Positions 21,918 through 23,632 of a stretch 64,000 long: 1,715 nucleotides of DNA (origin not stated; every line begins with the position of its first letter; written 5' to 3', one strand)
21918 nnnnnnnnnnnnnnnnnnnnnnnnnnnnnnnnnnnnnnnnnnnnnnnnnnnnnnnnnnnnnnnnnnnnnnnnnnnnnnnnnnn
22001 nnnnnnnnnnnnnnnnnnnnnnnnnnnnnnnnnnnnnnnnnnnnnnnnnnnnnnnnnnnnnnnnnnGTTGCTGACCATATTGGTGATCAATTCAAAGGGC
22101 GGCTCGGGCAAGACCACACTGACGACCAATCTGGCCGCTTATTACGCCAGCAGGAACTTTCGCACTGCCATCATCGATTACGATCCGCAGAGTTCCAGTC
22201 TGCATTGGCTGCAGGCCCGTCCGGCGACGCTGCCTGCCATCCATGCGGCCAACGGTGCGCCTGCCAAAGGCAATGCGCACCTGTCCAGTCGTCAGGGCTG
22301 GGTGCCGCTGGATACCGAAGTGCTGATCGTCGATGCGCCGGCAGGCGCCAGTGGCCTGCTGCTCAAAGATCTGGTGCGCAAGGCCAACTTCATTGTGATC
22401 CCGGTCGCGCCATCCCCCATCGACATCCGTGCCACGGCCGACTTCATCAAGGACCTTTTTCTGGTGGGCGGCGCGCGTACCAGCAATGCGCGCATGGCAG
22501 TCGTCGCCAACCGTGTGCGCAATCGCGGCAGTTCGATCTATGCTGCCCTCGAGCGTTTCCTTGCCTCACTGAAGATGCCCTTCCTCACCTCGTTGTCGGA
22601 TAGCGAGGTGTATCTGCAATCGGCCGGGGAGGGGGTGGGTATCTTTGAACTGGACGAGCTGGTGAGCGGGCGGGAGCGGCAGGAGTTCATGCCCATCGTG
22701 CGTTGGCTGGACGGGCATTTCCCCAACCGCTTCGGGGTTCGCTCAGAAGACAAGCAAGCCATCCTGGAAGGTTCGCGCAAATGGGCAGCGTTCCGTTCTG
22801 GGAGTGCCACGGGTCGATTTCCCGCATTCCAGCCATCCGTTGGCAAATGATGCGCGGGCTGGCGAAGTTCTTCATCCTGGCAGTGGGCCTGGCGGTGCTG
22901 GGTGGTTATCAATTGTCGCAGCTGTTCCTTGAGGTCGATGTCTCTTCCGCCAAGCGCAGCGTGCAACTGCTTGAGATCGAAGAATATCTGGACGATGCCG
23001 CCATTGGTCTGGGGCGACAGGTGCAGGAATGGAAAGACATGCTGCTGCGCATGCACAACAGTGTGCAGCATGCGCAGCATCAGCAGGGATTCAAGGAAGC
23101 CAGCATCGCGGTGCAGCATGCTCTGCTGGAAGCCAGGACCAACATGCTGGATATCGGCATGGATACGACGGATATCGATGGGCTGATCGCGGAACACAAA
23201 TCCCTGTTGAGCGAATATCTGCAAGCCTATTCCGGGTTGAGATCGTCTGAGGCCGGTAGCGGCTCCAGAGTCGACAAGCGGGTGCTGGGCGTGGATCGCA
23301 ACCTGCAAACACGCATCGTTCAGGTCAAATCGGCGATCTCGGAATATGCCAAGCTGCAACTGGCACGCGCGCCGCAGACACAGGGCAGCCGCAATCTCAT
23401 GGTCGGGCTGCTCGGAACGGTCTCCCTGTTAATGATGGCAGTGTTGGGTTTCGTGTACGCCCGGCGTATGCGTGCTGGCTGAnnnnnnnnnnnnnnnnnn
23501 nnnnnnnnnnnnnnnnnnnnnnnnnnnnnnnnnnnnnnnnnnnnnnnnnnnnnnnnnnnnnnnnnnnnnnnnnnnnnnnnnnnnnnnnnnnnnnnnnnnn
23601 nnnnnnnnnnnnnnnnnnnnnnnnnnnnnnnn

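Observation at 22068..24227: ParA-like ATPase followed by two chemoreceptor sensor domains with no signalling tail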

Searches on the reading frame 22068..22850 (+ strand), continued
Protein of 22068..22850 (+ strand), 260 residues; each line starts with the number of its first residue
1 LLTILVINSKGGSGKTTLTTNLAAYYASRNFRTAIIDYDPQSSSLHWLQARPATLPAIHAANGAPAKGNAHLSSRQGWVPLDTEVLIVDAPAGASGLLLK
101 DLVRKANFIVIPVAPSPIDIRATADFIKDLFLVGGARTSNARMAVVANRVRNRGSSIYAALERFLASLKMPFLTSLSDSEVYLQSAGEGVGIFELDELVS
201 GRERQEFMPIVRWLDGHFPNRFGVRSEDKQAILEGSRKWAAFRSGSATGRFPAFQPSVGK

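Call 37: find_encoding_contigs(protein=P0350, flank=5000, max_places=2)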
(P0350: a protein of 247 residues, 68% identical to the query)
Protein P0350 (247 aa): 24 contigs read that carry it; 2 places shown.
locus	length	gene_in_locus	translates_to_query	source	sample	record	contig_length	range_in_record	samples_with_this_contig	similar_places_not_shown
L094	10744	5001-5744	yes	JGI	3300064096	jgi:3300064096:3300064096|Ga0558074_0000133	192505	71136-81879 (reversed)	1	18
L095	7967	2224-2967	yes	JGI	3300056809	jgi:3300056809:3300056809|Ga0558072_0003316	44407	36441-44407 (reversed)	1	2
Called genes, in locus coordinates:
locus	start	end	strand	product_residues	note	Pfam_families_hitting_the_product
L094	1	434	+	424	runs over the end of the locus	PF02844:GARS_N, PF01071:GARS_A, PF02786:CPSase_L_D2 (weak), PF02222:ATP-grasp (weak), PF02843:GARS_C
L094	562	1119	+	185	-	PF01300:Sua5_yciO_yrdC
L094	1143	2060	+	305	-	PF01218:Coprogen_oxidas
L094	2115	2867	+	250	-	PF01209:Ubie_methyltran, PF13489:Methyltransf_23, PF08241:Methyltransf_11, PF08242:Methyltransf_12, PF13649:Methyltransf_25, PF13847:Methyltransf_31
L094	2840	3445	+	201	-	PF09626:DHC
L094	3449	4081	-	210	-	PF13847:Methyltransf_31, PF01209:Ubie_methyltran, PF08241:Methyltransf_11, PF08242:Methyltransf_12, PF13649:Methyltransf_25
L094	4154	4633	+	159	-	PF00210:Ferritin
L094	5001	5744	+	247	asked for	PF01656:CbiA, PF10609:ParA, PF13614:AAA_31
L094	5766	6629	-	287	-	PF01040:UbiA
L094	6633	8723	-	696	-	PF17191:RecG_wedge, PF01336:tRNA_anti-codon (faint), PF04851:ResIII, PF00270:DEAD, PF00271:Helicase_C, PF19833:RecG_dom3_C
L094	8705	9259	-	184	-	PF03358:FMN_red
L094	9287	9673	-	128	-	PF01042:Ribonuc_L-PSP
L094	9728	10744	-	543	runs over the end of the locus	PF02878:PGM_PMM_I, PF02879:PGM_PMM_II, PF02880:PGM_PMM_III, PF24947:PGM1_C_vert_fung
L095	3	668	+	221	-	?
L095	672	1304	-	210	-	PF13847:Methyltransf_31, PF01209:Ubie_methyltran, PF08241:Methyltransf_11, PF08242:Methyltransf_12, PF13649:Methyltransf_25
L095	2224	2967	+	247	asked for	PF01656:CbiA, PF10609:ParA, PF13614:AAA_31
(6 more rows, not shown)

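Call 38: find_encoding_contigs(protein=P0368, flank=5000, max_places=2)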
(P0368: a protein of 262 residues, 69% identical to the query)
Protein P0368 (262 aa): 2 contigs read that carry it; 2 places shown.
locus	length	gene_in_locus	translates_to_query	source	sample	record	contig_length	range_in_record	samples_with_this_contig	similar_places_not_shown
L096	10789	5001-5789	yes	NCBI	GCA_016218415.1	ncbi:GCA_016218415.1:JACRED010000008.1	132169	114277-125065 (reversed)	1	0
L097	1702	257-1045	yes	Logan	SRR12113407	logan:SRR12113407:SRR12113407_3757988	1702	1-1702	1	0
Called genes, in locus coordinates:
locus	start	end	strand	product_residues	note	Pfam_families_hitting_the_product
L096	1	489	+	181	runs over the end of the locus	PF13511:DUF4124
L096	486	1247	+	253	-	PF03372:Exo_endo_phos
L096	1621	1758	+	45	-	-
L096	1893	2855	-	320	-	PF04187:Cofac_haem_bdg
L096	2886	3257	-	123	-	PF11154:DUF2934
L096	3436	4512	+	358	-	PF01699:Na_Ca_ex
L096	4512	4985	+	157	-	-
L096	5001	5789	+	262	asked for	PF01656:CbiA, PF09140:MipZ (faint), PF10609:ParA (weak), PF13614:AAA_31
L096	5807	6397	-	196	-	PF00765:Autoind_synth, PF13444:Acetyltransf_5 (weak)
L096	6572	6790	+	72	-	PF22495:HTH_92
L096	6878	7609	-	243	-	PF03472:Autoind_bind, PF00196:GerE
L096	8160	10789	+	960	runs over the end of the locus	PF01471:PG_binding_1, PF00112:Peptidase_C1 (weak)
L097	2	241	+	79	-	?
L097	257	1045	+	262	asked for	PF01656:CbiA, PF09140:MipZ (faint), PF10609:ParA (weak), PF13614:AAA_31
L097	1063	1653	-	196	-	PF00765:Autoind_synth, PF13444:Acetyltransf_5 (weak)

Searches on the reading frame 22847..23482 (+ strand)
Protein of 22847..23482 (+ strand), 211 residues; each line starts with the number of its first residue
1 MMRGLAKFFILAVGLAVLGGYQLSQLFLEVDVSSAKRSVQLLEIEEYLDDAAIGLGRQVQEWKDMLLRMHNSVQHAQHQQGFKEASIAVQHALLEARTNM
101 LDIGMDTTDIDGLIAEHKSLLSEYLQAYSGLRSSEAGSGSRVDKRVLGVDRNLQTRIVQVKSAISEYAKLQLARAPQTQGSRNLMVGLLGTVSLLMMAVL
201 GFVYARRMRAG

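Call 5: search_protein_families(library=pfam, proteins=[window:22847-23482:+], max_evalue=1)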
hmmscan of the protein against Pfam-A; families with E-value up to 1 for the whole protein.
window:22847-23482:+ (211 aa): 1 family
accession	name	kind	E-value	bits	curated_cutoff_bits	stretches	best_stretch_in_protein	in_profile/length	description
PF04048.20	Sec8_N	-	0.006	16.9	26.8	1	46-94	29-78/142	Exocyst complex component Sec8 N-terminal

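Call 6: search_protein_families(library=ncbifam, proteins=[window:22847-23482:+], max_evalue=1)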
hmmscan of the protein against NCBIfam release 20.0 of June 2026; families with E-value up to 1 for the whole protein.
window:22847-23482:+ (211 aa): 1 family
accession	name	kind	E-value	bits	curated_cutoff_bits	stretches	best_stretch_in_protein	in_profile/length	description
NF006948.0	PRK09430.1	equivalog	0.0051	16.5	162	1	18-108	123-213/267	co-chaperone DjlA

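Call 9: find_homologous_proteins(query=window:22847-23482:+, max_evalue=0.001)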
Query window:22847-23482:+ (211 aa): 84 proteins with E <= 0.001 among 2784 candidates.
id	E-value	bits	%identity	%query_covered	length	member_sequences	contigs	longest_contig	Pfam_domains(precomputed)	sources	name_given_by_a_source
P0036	1.2e-118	412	94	100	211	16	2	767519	-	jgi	-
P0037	1.4e-111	389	87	100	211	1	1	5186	-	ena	-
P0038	7.5e-111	387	91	98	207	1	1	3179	-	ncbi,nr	ncbi:MAG: hypothetical protein PHP05_09795 [Sideroxydans sp.]|nr:hypothetical protein [Sideroxydans 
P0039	1.8e-110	385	89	100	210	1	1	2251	-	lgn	-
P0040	3.1e-110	385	88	100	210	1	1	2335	-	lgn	-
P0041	1.1e-107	376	90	91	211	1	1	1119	-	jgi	jgi:hypothetical protein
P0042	6.4e-100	351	81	100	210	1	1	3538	-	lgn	-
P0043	1.2e-98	347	82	98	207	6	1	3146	-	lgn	-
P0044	4.3e-94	332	74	100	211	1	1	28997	-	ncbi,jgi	-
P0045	5.4e-94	332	76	99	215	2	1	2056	-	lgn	-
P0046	6.6e-94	331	76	99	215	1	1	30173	-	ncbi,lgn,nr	ncbi:MAG: hypothetical protein PHH36_09310 [Sideroxydans sp.]|nr:hypothetical protein [Sideroxydans 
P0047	7.3e-93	328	75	97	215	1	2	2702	-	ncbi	-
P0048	1.5e-92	327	77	98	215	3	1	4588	-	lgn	-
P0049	1.6e-91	324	77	97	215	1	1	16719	-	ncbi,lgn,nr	ncbi:MAG: hypothetical protein PHY50_03655 [Sideroxydans sp.]|nr:hypothetical protein [Sideroxydans 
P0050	5.1e-91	322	77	97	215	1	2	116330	-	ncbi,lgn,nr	ncbi:MAG: hypothetical protein KKF58_02475 [Gammaproteobacteria bacterium]|nr:hypothetical protein [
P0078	1.2e-65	239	57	96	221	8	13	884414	-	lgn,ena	-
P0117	5.4e-38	149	41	97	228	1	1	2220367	-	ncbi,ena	-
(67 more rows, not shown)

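Call 17: find_encoding_contigs(protein=P0117, flank=6000, max_places=3)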
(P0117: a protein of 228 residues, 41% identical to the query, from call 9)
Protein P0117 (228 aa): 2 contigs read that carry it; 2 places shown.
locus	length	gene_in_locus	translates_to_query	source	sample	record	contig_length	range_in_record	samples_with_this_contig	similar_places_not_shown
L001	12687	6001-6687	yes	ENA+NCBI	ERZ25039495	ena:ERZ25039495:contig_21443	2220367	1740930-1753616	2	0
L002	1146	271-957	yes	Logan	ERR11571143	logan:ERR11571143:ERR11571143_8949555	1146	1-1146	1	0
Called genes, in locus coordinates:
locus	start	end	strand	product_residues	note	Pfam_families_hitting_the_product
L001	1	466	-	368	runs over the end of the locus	PF00005:ABC_tran, PF13304:AAA_21 (faint), PF03459:TOBE (faint), PF17912:OB_MalK, PF08402:TOBE_2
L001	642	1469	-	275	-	PF00528:BPD_transp_1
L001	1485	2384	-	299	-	PF00528:BPD_transp_1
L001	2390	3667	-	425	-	PF01547:SBP_bac_1, PF13416:SBP_bac_8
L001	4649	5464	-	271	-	PF01548:DEDD_Tnp_IS110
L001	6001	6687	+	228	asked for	-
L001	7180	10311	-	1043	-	PF00873:ACR_tran, PF03176:MMPL (weak)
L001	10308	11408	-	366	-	PF25917:BSH_RND, PF25973:BSH_CzcB (weak), PF25885:HH_EMRA (weak), PF25876:HH_MFP_RND, PF25881:HH_YBHG (weak), PF25944:Beta-barrel_RND, PF25967:RND-MFP_C, PF25989:YknX_C, +1 more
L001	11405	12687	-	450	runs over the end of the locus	PF02321:OEP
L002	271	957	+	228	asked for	-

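Call 19: find_encoding_contigs(protein=P0078, flank=6000, max_places=3)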
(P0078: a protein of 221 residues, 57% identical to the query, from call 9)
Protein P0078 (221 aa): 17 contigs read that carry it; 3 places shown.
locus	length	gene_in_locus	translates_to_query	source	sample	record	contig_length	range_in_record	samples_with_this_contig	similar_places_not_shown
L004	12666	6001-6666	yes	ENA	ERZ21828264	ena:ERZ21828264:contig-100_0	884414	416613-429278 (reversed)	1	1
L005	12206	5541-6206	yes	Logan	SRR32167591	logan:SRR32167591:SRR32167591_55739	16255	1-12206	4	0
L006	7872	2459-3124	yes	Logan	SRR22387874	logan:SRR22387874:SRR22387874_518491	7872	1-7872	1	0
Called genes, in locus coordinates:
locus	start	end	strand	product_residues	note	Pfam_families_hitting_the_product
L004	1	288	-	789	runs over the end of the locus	PF09364:XFP_N, PF03894:XFP, PF09363:XFP_C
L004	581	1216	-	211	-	PF01323:DSBA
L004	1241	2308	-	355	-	PF00724:Oxidored_FMN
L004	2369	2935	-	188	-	PF04264:YceI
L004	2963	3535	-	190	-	PF04264:YceI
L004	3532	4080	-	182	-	PF01292:Ni_hydr_CYTB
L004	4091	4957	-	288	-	PF02678:Pirin, PF05726:Pirin_C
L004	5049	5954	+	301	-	PF00126:HTH_1, PF03466:LysR_substrate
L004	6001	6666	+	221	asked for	-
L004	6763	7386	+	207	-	-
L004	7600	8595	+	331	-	PF13609:Porin_4, PF00267:Porin_1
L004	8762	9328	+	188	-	-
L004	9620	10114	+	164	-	PF00027:cNMP_binding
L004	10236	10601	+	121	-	-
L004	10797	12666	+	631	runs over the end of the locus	PF00563:EAL, PF00990:GGDEF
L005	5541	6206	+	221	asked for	-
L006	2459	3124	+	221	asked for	-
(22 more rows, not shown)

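Call 58: predict_structure(alignment_id=A3)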
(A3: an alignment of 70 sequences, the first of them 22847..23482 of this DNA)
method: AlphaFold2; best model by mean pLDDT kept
length: 211 residues; sequences in the alignment: 70
mean_pLDDT: 84.2   pTM: 0.64
mean pLDDT of the five models: 84.2, 82.6, 82.2, 81.5, 79.9
residues with pLDDT >= 90: 92; 70-90: 90; 50-70: 27; < 50: 2
segments of 3 or more residues with pLDDT < 50: none
pLDDT, mean of each block of 10 residues (from residue 1): 74 81 68 69 92 95 92 94 97 95 90 96 92 83 89 93 86 57 68 83 78 54
secondary structure, 60 per line:
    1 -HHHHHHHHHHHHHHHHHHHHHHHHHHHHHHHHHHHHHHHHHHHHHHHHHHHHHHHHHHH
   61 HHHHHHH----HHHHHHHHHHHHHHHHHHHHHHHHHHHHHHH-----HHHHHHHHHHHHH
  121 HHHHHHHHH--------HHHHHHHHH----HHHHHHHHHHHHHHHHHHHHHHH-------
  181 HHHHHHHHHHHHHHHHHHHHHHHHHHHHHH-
elements in order: H2-67 H72-102 H108-129 H138-146 H151-173 H181-210

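Call 70: fold_search(model_id=the predicted structure, library=pdb)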
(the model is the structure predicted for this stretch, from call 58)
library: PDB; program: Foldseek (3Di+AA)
matches with E <= 10: 866; with E <= 0.001: 0
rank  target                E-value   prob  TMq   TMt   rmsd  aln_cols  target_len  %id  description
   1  6s1a_A                1.8e-02  1.00  0.49  0.70   3.7       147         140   15  Ligand binding domain of the P. putida receptor PcaY_PP (released 2020-10-21)
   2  4tql_A                2.4e-02  0.90  0.27  0.25  41.1       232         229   11  Computationally designed three helix bundle (released 2014-10-15)
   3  4mu6                  2.5e-02  0.94  0.33  0.27  37.0       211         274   13  Crystal Structure of the N-terminal domain of Effector Protein LegC3 from Legionella pneumophila (released 2013-12-11)
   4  6s18_A                2.6e-02  1.00  0.53  0.75   3.3       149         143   15  Ligand binding domain of the P. putida receptor PcaY_PP in complex with glycerol (released 2020-10-21)
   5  4tql_B                3.0e-02  0.89  0.28  0.26  42.1       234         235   10  Computationally designed three helix bundle (released 2014-10-15)
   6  8gl3                  3.3e-02  0.89  0.29  0.32  19.2       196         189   11  De novo design of monomeric helical bundles for pH-controlled membrane lysis (released 2023-09-06)
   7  5jeq                  3.5e-02  0.99  0.35  0.34   8.1       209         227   16  Fragment of nitrate/nitrite sensor histidine kinase NarQ (R50K) in symmetric apo state (released 2017-05-31)
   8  6s33_A                3.8e-02  1.00  0.53  0.75   3.6       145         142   15  Ligand binding domain of the P. putida receptor PcaY_PP in complex with Protocatechuate (released 2020-10-21)
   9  6m98                  4.9e-02  0.91  0.31  0.32  15.1       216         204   12  Crystal structure of the high-affinity copper transporter Ctr1 in complex with Cu(I) (released 2019-04-03)
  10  6m97                  5.7e-02  0.91  0.29  0.30  15.2       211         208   13  Crystal structure of the high-affinity copper transporter Ctr1 (released 2019-04-03)
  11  5jgp                  5.9e-02  0.98  0.33  0.31   9.2       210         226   18  Crystal structure of the nitrate/nitrite sensor NarQ fragment bound with iodide ions (released 2017-05-31)
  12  5jef_A                7.6e-02  0.93  0.32  0.31   9.6       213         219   16  Fragment of nitrate/nitrite sensor histidine kinase NarQ (WT) in asymmetric holo state (released 2017-05-31)
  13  6s3b_B                8.4e-02  1.00  0.46  0.67   3.8       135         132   17  Ligand binding domain of the P. putida receptor PcaY_PP in complex with benzoate (released 2020-10-21)
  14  5iji                  9.7e-02  0.96  0.33  0.31   9.1       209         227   18  Fragment of nitrate/nitrite sensor histidine kinase NarQ (WT) in symmetric holo state (released 2017-05-31)
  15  9n0i_E                1.0e-01  1.00  0.48  0.72   3.1       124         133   10  Crystal structure of KABLE double mutant (Lys14Pro, Leu20Trp) (released 2025-08-20)
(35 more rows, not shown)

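Call 84: search_protein_families(library=pfam, proteins=[L004:7600-8595:+], max_evalue=0.0001)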
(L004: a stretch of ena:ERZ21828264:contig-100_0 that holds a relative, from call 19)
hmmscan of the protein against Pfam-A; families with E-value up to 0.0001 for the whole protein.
L004:7600-8595:+ (331 aa): 2 families
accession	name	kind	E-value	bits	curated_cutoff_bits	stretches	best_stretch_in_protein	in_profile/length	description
PF13609.12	Porin_4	-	1e-44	154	27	1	7-313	1-308/310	Gram-negative porin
PF00267.27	Porin_1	-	2.7e-09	37.4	23.7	1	47-214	22-184/337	Gram-negative porin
